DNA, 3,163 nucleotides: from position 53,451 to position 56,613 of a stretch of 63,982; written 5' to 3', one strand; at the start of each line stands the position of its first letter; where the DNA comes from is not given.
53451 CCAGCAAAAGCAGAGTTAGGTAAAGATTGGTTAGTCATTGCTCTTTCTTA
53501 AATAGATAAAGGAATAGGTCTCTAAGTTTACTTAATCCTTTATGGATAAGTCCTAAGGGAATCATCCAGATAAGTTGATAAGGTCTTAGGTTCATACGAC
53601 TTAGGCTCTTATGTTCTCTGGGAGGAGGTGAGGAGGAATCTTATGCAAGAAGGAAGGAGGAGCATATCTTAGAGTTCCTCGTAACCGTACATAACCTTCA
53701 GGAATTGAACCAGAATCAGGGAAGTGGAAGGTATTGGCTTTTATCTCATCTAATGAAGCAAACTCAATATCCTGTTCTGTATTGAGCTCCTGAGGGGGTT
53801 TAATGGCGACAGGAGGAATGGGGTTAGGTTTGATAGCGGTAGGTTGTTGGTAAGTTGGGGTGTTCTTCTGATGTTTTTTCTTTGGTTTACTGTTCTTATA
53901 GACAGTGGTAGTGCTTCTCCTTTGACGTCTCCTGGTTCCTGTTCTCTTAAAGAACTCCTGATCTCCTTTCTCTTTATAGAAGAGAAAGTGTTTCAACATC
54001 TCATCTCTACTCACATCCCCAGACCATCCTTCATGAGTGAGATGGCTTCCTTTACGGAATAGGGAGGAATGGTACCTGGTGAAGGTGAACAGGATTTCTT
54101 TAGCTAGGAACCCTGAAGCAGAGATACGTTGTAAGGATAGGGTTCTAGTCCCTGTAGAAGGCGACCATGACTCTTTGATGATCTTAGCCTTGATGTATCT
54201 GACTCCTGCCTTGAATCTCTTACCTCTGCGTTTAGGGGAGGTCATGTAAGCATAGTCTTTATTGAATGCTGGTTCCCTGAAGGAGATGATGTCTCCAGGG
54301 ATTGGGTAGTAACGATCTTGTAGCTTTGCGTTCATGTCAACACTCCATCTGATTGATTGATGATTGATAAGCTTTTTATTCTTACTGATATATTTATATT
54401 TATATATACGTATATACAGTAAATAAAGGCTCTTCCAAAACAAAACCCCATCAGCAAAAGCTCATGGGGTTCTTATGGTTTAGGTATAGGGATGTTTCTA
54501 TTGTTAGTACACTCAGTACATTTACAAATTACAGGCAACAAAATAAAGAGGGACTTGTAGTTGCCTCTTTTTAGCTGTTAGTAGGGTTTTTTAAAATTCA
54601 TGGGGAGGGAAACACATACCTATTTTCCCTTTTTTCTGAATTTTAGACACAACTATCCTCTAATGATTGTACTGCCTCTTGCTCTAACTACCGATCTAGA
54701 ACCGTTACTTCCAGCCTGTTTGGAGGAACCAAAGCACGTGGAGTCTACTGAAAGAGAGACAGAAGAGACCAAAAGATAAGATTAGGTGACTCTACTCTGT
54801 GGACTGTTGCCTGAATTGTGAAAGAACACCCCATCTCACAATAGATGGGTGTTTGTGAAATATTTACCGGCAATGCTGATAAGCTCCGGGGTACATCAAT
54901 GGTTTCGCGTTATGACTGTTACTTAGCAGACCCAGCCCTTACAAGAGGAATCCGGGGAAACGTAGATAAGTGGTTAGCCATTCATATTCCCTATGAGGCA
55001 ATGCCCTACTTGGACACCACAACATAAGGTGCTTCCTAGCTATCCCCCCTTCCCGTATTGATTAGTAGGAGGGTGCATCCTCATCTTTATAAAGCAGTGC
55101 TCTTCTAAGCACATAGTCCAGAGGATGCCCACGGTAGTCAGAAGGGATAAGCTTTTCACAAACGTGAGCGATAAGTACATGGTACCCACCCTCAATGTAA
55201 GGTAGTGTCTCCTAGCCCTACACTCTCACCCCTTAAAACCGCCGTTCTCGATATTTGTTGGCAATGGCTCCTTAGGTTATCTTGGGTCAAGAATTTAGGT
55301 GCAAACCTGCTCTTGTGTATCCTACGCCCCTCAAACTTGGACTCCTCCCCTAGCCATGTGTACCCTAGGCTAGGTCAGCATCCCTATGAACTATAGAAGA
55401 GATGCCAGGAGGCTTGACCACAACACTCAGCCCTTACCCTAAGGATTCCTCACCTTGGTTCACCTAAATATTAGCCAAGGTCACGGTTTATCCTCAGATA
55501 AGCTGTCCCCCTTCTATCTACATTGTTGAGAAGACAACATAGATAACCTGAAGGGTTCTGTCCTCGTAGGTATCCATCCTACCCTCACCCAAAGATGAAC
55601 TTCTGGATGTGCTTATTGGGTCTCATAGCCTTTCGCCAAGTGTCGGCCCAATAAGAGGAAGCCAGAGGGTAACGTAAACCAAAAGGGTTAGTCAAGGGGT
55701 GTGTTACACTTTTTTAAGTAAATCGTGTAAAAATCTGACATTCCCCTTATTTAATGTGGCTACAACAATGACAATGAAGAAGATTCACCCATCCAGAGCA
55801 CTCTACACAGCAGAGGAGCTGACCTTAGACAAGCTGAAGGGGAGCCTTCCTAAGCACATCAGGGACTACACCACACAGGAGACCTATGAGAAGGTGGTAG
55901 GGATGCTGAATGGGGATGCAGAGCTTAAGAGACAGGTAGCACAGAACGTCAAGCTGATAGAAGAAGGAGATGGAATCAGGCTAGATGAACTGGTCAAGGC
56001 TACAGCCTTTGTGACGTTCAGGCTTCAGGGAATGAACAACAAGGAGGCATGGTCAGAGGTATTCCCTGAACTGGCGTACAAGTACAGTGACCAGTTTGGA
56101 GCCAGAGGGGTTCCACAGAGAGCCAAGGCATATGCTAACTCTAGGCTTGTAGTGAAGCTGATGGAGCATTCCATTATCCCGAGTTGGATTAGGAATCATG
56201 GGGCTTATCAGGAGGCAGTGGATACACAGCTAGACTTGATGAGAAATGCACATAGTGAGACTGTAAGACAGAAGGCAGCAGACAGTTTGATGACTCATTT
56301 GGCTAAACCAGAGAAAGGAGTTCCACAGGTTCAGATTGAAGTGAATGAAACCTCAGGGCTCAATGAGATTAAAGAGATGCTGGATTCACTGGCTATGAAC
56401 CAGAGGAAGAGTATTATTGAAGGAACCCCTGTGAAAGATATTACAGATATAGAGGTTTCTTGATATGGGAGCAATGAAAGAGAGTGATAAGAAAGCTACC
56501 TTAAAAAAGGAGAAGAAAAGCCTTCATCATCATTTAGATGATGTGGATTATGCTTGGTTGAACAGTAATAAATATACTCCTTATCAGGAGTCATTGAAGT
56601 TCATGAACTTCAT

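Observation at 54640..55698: ORF-free, GC-richer, hairpin-dense block of about 1.06 kb between the divergent early and late modules: candidate large structured RNA (and/or genome terminus)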

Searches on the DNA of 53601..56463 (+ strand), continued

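Call 113: search_with_rna_model(model_id=R1, sources=[L002, L003, L004, L005, L006, L007, L008, L009, L010, L011, L012, L013, L014, L015, L016, L017, L018, L019, L020, L021, L022, L023, L024, L025, L026, L027, L028, L030, L031, L032, L033, L034, L035, L036, L037, L038, L039, L040, L041, L042, L043, L044, L045, L046, L047, L048, L049, L050, L051, L052, L053, L054, L055, L056, L057, L058, L059, L060, L061, L062, L063, L064, L065, L066, L067, L068, L069, L070, L071, L072, L073, L074, L075, L076, L077, L078, L079], max_evalue=1)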
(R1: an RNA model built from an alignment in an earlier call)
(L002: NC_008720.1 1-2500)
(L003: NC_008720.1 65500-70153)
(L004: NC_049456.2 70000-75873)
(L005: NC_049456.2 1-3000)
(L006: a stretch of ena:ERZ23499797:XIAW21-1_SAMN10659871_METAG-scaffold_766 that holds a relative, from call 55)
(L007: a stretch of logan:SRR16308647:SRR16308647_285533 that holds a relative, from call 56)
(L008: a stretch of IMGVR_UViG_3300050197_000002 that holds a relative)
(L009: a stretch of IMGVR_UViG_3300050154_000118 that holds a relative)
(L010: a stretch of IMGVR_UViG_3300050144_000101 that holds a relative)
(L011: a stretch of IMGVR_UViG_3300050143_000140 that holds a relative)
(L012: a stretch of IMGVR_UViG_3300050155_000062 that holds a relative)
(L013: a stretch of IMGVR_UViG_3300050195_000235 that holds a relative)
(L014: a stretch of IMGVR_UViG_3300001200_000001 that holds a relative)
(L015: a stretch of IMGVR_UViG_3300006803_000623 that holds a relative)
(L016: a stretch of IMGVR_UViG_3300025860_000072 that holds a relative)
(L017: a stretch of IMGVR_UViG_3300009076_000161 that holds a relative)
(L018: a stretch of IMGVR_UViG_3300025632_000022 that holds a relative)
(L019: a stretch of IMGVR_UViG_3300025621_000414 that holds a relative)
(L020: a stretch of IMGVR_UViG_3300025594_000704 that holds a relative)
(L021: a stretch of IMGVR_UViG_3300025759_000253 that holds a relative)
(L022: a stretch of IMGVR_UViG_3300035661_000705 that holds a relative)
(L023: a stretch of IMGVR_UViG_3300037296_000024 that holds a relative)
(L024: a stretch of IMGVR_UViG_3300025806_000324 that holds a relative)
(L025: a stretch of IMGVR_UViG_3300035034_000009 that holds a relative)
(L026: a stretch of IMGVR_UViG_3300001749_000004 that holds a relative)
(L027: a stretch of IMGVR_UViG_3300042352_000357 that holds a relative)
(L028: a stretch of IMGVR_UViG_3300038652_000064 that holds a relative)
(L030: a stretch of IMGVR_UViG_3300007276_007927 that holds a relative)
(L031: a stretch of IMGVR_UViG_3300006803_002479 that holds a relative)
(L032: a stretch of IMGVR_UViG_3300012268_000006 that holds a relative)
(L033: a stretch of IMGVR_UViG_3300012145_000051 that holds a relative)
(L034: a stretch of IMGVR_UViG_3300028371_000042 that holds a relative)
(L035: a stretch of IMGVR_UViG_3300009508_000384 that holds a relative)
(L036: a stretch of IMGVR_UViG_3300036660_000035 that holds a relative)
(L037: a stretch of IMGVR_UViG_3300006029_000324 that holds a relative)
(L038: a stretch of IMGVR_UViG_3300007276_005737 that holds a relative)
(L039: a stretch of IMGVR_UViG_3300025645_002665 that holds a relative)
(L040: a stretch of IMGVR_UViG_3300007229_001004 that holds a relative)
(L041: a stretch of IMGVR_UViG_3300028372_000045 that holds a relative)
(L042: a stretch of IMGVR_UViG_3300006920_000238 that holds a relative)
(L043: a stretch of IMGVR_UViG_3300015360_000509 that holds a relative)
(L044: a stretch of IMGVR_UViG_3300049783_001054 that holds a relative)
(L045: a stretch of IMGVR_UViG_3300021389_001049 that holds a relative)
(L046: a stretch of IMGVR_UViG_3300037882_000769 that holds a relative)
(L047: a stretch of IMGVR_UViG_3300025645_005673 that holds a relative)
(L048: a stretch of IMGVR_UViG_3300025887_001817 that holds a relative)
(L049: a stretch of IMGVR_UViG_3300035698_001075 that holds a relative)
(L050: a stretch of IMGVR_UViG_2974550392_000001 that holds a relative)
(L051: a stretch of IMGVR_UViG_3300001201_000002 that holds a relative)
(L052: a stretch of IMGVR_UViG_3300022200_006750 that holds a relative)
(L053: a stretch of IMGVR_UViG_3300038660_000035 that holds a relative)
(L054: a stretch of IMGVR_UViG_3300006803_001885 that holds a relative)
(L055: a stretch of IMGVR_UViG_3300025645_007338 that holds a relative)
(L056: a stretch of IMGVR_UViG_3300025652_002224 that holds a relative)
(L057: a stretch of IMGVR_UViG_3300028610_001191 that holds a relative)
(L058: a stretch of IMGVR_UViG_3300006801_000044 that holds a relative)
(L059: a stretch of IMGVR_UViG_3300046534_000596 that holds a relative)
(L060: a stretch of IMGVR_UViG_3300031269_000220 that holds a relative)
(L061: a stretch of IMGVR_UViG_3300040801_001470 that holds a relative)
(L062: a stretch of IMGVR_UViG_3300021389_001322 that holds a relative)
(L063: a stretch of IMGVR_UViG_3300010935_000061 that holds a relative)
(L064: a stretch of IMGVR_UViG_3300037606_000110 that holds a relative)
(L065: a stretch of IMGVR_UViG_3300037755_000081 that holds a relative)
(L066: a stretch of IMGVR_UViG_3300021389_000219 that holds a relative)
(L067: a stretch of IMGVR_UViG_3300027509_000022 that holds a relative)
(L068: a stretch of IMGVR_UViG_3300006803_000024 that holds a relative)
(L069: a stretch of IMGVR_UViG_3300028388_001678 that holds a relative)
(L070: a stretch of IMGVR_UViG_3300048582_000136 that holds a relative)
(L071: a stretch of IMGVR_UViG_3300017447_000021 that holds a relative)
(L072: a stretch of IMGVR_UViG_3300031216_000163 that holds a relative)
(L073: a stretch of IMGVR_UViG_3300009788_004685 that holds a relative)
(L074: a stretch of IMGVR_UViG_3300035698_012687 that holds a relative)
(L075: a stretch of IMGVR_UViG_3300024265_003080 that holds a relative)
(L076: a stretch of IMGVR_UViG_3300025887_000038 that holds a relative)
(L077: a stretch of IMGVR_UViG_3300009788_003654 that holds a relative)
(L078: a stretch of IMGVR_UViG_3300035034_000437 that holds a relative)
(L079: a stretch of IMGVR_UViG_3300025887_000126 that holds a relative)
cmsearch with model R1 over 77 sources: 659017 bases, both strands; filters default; matches with E-value up to 1: 1.
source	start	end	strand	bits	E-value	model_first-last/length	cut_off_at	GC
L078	7205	7279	-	14.5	0.076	1-163/163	no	0.37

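Call 118: search_with_rna_model(model_id=R1, sources=[window, L001, L201], max_evalue=0.06, make_alignment=true)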
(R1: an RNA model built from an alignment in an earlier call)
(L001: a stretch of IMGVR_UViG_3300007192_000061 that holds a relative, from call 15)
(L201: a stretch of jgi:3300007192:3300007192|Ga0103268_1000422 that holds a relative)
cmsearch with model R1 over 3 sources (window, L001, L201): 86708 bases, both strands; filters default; matches with E-value up to 0.06: 3.
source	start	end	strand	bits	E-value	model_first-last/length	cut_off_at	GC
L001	4178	4340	-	204.5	2.6e-59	1-163/163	no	0.48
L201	1319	1475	+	193.3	5.5e-56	1-163/163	no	0.46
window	54822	54954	-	11.9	0.057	1-163/163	no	0.46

Alignment A9: 3 matches aligned to the model, 181 columns, each read 5' to 3' on its own strand. Consensus structure (alignment columns), stored with it:
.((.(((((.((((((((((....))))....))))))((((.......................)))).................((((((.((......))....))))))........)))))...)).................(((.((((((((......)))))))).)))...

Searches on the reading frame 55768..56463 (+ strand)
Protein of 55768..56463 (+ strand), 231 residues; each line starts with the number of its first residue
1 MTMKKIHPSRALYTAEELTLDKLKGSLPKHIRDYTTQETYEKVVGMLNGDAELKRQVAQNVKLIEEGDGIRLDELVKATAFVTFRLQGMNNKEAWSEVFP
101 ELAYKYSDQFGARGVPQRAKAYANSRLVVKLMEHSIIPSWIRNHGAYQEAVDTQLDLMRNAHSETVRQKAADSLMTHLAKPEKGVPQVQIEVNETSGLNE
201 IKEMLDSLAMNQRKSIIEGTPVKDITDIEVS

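Call 12: search_protein_families(library=phrogs, proteins=[window:55768-56463:+], max_evalue=0.001)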
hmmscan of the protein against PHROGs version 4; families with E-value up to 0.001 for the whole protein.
window:55768-56463:+ (231 aa): 1 family
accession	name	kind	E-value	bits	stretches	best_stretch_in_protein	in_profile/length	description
phrog_2109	-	unknown function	9.7e-46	157.1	1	17-229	3-219/230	-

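Call 13: search_protein_families(library=pfam, proteins=[window:55768-56463:+], max_evalue=0.01)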
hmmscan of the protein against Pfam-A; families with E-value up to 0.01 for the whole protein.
window:55768-56463:+ (231 aa): 0 families

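Call 15: find_related_loci(query=window:55768-56463:+, collection=viral_contigs, flank=5000)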
Query window:55768-56463:+ (231 aa) in viral_contigs; peptide patterns used: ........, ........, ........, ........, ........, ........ (x = any residue, [..] = any of these).
4 stretches matched a pattern; 1 encode a relative of the query (tblastn E <= 1e-3); 1 distinct loci.
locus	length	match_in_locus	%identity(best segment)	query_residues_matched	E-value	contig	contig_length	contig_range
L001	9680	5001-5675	68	9-231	4e-102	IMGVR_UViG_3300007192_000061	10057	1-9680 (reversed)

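Call 21: find_homologous_proteins(query=window:55768-56463:+, max_evalue=1e-20)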
Query window:55768-56463:+ (231 aa): 4 proteins with E <= 1e-20 among 202 candidates.
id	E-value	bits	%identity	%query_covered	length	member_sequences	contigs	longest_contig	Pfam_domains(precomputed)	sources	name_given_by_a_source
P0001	5.3e-146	501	100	100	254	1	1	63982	-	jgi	-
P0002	9.4e-92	324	68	97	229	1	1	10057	-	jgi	-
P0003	7.1e-28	116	35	90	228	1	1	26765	-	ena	-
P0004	1.1e-24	105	33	88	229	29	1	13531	-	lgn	-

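Call 55: find_encoding_contigs(protein=P0003, flank=6000, max_places=3)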
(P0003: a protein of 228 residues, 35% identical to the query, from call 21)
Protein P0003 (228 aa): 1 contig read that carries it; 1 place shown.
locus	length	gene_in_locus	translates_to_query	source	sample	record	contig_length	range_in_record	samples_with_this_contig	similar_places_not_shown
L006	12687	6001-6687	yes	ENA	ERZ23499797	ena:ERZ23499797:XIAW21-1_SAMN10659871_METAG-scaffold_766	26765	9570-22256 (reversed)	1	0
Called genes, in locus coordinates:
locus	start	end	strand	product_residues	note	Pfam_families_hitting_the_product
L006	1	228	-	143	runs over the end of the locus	PF08719:NADAR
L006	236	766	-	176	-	-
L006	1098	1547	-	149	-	PF26984:Phage_N4_Gp2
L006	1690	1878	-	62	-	-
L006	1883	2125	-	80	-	-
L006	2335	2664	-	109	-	-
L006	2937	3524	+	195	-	-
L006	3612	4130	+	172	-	-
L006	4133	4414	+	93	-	PF19622:DUF6127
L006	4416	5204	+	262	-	PF00959:Phage_lysozyme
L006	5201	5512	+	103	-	-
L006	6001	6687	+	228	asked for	-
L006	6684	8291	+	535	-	PF17289:Terminase_6C (weak)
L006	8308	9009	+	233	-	-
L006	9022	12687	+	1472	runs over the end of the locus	-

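Call 56: find_encoding_contigs(protein=P0004, flank=6000, max_places=3)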
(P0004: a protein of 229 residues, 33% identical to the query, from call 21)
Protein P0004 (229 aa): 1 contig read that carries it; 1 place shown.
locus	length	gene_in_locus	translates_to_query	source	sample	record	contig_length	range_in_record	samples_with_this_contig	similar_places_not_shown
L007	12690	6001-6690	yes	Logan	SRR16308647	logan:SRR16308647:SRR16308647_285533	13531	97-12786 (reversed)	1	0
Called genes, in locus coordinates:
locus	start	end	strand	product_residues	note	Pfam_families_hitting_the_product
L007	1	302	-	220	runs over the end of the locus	PF09669:Phage_pRha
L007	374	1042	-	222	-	-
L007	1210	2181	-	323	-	PF00940:RNA_pol (weak)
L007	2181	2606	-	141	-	PF08719:NADAR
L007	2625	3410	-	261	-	-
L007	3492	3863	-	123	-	PF26984:Phage_N4_Gp2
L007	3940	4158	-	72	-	-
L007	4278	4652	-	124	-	PF26984:Phage_N4_Gp2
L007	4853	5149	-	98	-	-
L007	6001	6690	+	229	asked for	-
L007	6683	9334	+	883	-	-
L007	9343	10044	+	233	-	PF24175:SU10_adaptor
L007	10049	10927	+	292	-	PF17803:Cadherin_4 (weak), PF17892:Cadherin_5 (weak), PF17963:Big_9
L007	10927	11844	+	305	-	-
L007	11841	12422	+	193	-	-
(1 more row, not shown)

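Call 58: search_protein_families(library=pfam, proteins=[L001:140-448:-, L001:1286-1717:-, L001:1689-2075:-, L001:2303-2629:-, L001:3291-3752:-], max_evalue=0.1)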
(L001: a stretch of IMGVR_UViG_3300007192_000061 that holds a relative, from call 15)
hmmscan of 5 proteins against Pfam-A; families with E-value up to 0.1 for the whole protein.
L001:140-448:- (102 aa): 0 families

L001:1286-1717:- (143 aa): 0 families

L001:1689-2075:- (128 aa): 1 family
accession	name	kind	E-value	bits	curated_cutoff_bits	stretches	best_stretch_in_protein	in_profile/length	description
PF21247.3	Fic-like_C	-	0.019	15.3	27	1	7-34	35-62/64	Filamentation induced by cAMP protein Fic-like, C-terminal domain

L001:2303-2629:- (108 aa): 1 family
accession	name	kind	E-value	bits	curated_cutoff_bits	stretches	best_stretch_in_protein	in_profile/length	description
PF15686.10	LYRIC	-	0.022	14.7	30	1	6-101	47-145/426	Lysine-rich CEACAM1 co-isolated protein family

L001:3291-3752:- (153 aa): 0 families
